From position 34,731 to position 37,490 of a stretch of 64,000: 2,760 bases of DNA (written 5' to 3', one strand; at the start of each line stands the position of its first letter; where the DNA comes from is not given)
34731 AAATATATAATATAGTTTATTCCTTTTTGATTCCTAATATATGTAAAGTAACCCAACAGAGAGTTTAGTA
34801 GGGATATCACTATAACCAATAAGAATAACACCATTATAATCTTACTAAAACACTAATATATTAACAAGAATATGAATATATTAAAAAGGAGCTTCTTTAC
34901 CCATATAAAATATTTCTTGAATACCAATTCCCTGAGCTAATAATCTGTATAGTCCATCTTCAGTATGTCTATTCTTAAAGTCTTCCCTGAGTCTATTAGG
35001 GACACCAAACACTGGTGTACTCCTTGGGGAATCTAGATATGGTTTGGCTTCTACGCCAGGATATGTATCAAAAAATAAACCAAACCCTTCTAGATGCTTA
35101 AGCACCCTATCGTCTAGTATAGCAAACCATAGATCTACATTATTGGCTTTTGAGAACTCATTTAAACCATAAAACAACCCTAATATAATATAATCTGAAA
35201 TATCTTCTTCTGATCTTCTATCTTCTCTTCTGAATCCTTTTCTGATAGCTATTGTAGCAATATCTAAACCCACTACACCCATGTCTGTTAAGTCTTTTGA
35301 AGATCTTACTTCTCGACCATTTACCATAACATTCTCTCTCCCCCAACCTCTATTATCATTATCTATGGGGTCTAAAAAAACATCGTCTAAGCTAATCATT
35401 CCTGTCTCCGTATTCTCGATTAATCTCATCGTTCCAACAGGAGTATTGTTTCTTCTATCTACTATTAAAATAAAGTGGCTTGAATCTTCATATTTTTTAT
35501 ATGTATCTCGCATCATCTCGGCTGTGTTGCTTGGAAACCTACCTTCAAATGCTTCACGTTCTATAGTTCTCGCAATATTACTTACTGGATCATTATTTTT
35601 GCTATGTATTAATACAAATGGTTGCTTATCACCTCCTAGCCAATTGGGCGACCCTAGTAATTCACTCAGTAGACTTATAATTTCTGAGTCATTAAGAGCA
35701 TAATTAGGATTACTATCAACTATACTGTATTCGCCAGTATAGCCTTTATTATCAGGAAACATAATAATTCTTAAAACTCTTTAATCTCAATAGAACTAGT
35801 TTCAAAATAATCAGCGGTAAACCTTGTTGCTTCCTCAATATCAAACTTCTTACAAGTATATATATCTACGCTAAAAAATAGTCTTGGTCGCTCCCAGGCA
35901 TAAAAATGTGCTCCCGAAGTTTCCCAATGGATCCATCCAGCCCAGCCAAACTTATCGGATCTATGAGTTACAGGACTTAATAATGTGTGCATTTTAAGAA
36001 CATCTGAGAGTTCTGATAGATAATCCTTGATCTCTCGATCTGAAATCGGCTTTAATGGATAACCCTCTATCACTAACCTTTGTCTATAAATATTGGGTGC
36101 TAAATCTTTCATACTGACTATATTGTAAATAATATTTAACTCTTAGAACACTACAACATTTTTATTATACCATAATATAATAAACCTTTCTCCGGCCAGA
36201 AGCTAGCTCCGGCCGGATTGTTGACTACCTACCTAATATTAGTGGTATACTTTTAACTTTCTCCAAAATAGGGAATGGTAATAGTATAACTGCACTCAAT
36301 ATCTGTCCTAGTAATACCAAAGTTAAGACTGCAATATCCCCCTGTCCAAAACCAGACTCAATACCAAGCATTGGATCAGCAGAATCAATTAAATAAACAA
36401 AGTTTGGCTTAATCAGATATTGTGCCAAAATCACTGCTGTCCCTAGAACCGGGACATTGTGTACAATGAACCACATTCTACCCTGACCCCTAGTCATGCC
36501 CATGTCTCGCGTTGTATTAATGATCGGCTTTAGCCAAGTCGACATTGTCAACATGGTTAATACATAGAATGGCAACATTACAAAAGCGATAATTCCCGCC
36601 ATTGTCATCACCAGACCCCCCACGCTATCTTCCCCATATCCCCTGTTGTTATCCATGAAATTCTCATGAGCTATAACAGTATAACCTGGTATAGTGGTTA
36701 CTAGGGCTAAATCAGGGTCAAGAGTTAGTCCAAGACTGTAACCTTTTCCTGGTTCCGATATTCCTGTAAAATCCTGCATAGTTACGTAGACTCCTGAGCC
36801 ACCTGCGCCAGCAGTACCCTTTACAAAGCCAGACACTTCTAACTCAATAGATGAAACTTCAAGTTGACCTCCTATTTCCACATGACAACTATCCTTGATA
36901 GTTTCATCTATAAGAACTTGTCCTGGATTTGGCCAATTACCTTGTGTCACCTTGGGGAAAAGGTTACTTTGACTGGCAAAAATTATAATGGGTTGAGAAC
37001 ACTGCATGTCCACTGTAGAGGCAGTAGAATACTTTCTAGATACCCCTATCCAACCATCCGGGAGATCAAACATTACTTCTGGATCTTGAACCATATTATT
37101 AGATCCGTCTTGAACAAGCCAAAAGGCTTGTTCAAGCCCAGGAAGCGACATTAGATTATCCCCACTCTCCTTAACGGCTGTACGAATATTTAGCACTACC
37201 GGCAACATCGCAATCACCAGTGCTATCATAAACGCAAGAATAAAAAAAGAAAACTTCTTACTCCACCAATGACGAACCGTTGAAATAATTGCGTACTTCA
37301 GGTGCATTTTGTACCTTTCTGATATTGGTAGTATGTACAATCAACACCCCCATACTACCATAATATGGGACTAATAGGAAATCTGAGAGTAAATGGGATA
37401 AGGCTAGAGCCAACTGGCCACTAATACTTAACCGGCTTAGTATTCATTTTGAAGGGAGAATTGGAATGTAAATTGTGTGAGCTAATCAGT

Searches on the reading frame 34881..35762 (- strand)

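Call 16: search_protein_families(library=pfam, proteins=[window:34881-35762:-], max_evalue=0.001)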
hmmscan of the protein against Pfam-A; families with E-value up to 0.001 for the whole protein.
window:34881-35762:- (293 aa): 0 families

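Call 64: search_protein_families(library=ncbifam, proteins=[window:34881-35762:-], max_evalue=0.1)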
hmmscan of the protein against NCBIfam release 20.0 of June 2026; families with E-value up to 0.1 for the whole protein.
window:34881-35762:- (293 aa): 1 family
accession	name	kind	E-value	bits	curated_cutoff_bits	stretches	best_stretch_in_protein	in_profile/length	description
TIGR03694.1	exosort_acyl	subfamily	1.2e-10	41.3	111.95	2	178-232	142-196/241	PEP-CTERM/exosortase system-associated acyltransferase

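Call 65: search_protein_families(library=pfam, proteins=[window:34881-35762:-], max_evalue=1)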
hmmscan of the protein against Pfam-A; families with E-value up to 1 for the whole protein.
window:34881-35762:- (293 aa): 4 families
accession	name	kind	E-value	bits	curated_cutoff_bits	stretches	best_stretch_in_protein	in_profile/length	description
PF00765.23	Autoind_synth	-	0.0034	17.4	24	1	80-135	32-82/183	Autoinducer synthase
PF21926.2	FeeM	-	0.021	15.1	27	1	76-134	16-71/158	N-acyl amino acid synthase FeeM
PF13444.12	Acetyltransf_5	-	0.029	15.5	22.4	1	71-120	9-55/102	Acetyltransferase (GNAT) domain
PF14829.11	GPAT_N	-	0.057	13.8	25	1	63-93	13-43/76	Glycerol-3-phosphate acyltransferase N-terminal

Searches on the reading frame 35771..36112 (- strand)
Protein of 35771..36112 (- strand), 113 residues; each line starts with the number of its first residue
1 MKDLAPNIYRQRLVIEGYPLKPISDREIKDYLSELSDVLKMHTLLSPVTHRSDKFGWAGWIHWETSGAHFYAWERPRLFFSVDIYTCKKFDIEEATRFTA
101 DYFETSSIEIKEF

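Call 18: search_protein_families(library=pfam, proteins=[window:35771-36112:-], max_evalue=0.001)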
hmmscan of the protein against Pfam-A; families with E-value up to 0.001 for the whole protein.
window:35771-36112:- (113 aa): 1 family
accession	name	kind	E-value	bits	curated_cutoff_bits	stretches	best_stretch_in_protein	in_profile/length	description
PF02675.21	AdoMet_dc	-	4.1e-10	40.4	25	1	26-112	18-103/107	S-adenosylmethionine decarboxylase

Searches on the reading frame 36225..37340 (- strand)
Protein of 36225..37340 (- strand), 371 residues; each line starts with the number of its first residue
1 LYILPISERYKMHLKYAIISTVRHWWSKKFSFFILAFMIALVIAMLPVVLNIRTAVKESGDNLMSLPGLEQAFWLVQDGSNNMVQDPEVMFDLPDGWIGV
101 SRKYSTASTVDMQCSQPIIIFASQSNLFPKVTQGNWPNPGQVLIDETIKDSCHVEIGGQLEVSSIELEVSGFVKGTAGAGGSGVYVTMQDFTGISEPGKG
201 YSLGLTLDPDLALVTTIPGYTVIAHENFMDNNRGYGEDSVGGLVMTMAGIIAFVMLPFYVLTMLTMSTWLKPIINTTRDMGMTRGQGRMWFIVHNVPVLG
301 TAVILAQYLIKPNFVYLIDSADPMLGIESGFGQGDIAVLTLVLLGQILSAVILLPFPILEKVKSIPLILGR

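Call 16: search_protein_families(library=pfam, proteins=[window:36225-37340:-], max_evalue=0.001)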
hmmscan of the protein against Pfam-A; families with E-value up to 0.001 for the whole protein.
window:36225-37340:- (371 aa): 1 family
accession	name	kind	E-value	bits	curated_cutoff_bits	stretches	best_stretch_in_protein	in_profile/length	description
PF12704.14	MacB_PCD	-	0.00056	20.7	27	1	36-192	9-177/207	MacB-like periplasmic core domain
